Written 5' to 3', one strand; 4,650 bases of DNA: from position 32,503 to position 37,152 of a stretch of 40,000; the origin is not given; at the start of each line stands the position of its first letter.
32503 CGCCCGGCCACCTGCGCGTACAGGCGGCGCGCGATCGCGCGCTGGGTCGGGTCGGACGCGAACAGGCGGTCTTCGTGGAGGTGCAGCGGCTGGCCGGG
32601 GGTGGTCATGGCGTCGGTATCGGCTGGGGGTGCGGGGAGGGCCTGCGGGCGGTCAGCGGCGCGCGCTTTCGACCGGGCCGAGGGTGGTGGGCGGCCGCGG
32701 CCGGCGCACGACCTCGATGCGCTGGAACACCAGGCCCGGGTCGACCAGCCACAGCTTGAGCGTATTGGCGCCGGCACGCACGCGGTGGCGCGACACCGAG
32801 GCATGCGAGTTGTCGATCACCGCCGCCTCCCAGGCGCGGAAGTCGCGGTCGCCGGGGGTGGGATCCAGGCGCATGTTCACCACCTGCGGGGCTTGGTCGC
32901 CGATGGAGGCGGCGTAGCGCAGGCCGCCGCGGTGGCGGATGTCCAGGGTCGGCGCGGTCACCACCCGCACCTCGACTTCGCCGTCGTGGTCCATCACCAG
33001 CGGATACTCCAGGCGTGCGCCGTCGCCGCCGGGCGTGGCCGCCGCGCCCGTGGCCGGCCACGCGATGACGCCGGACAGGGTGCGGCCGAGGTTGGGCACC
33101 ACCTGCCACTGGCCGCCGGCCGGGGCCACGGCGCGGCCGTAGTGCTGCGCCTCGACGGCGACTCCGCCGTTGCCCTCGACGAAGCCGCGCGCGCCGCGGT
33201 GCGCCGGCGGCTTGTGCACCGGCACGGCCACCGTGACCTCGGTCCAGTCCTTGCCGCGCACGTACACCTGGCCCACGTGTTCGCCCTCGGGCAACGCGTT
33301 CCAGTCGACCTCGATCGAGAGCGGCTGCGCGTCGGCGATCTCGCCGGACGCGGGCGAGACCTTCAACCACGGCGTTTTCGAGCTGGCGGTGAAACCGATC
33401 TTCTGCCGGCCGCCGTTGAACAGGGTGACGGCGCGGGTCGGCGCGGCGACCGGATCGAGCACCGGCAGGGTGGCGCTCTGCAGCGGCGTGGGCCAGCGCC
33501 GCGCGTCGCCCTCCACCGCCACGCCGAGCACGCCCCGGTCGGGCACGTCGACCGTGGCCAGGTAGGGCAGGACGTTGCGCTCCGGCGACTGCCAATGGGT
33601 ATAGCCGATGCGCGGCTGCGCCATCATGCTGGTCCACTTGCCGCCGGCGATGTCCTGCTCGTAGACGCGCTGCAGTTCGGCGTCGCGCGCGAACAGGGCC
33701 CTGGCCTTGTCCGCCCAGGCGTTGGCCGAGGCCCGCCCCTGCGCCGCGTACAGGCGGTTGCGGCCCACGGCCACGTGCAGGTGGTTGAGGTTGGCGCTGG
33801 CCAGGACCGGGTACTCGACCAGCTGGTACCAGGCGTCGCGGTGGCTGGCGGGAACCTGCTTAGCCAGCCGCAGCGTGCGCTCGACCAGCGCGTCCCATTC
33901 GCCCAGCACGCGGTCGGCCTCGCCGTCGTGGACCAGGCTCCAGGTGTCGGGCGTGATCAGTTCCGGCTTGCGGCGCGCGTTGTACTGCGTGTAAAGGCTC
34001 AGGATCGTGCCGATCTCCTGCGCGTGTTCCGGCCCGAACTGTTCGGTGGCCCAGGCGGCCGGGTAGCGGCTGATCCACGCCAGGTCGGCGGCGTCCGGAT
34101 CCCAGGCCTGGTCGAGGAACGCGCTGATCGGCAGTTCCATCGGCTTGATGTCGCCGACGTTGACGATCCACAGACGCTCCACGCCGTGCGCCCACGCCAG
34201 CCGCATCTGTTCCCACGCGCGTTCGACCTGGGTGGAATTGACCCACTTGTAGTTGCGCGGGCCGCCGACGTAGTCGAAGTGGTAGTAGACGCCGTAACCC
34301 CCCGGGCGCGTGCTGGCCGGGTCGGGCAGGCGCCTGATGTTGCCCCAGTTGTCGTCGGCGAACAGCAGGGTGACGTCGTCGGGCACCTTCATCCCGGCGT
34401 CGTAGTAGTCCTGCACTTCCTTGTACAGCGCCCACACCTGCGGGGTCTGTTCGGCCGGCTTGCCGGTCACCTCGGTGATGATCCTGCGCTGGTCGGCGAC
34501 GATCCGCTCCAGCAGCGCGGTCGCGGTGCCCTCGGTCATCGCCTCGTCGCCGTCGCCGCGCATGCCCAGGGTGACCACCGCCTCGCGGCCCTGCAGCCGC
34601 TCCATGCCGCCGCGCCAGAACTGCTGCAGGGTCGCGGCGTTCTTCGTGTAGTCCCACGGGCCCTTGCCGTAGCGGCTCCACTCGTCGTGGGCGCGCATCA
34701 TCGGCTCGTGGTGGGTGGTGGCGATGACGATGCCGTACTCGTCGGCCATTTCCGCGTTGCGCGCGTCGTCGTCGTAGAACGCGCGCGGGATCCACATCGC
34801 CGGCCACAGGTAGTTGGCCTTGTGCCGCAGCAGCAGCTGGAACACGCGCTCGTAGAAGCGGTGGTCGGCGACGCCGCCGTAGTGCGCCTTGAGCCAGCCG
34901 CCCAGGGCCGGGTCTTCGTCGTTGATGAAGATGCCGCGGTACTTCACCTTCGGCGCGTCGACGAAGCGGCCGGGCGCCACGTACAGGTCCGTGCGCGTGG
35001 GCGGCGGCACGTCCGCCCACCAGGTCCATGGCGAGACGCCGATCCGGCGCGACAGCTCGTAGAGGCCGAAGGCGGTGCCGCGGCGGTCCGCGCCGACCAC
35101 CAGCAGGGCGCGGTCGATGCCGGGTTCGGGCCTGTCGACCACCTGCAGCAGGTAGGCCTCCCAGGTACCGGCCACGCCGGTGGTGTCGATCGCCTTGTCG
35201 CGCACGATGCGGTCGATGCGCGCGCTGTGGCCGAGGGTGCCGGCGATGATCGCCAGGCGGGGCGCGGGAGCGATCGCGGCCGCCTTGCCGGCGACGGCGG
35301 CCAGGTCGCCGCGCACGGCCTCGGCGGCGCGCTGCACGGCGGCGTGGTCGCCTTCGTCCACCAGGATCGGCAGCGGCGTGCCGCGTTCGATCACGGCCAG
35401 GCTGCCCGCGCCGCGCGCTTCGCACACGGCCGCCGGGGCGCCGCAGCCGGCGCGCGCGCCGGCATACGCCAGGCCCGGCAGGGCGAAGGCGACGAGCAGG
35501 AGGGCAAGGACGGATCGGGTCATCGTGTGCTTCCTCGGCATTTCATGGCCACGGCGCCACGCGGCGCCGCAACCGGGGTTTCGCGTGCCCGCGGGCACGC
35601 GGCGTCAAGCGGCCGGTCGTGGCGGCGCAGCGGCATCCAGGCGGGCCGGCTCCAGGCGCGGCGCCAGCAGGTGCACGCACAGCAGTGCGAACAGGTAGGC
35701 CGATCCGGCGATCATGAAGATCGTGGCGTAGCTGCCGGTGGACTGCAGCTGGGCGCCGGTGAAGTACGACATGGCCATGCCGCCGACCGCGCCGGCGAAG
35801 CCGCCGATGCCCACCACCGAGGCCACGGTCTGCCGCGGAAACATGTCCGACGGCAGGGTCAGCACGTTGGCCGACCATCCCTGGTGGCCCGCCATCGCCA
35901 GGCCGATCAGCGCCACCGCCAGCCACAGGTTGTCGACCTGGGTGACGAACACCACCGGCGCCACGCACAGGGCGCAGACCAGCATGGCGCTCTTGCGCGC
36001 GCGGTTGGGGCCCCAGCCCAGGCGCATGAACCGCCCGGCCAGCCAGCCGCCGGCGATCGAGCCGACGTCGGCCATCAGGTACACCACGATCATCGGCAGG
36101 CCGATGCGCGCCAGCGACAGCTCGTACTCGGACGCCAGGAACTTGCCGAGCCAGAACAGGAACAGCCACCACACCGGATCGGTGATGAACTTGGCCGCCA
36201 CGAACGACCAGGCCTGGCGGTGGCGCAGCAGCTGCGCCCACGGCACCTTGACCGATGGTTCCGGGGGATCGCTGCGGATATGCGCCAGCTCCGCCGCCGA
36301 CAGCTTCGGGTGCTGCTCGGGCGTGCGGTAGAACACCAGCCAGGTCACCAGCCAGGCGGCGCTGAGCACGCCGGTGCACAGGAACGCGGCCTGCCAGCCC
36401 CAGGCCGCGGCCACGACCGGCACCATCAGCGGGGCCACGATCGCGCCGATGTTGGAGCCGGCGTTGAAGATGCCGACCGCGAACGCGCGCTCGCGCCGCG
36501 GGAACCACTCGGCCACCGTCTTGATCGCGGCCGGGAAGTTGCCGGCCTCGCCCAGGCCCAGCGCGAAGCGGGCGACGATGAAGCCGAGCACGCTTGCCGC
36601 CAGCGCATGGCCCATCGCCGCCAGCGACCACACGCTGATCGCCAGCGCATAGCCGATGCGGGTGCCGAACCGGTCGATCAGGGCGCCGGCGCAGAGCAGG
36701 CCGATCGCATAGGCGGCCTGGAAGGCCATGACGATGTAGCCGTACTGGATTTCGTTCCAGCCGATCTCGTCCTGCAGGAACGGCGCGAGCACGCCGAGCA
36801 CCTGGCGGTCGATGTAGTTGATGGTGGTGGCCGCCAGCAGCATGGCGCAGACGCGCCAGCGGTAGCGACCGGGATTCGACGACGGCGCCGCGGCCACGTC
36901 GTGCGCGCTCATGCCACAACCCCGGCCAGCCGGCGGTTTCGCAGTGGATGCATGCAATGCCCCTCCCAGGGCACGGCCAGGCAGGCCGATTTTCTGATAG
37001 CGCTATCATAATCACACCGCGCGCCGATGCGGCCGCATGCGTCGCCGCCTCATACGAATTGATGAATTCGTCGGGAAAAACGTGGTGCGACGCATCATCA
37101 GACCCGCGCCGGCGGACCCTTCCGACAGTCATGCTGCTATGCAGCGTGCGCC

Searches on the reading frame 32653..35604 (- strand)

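Call 11: search_protein_families(library=pfam, proteins=[window:32653-35604:-], max_evalue=0.00001)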
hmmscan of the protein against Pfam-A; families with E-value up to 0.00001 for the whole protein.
window:32653-35604:- (983 aa): 2 families
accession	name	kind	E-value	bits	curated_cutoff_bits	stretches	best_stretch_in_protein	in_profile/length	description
PF15979.11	Glyco_hydro_115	-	9.1e-147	489.3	27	1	216-549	2-335/335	Glycosyl hydrolase family 115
PF17829.7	GH115_C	-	3.4e-44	151.1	24.1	1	807-979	1-172/172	Glycosyl hydrolase family 115 C-terminal domain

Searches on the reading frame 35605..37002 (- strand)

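Call 11: search_protein_families(library=pfam, proteins=[window:35605-37002:-], max_evalue=0.00001)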
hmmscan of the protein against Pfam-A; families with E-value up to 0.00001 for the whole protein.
window:35605-37002:- (465 aa): 2 families
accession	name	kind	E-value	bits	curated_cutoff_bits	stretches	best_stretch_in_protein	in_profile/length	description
PF07690.21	MFS_1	-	1.4e-61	208.8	33.4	1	55-410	1-345/347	Major Facilitator Superfamily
PF00083.30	Sugar_tr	-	4e-08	33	22.3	1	84-224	45-191/452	Sugar (and other) transporter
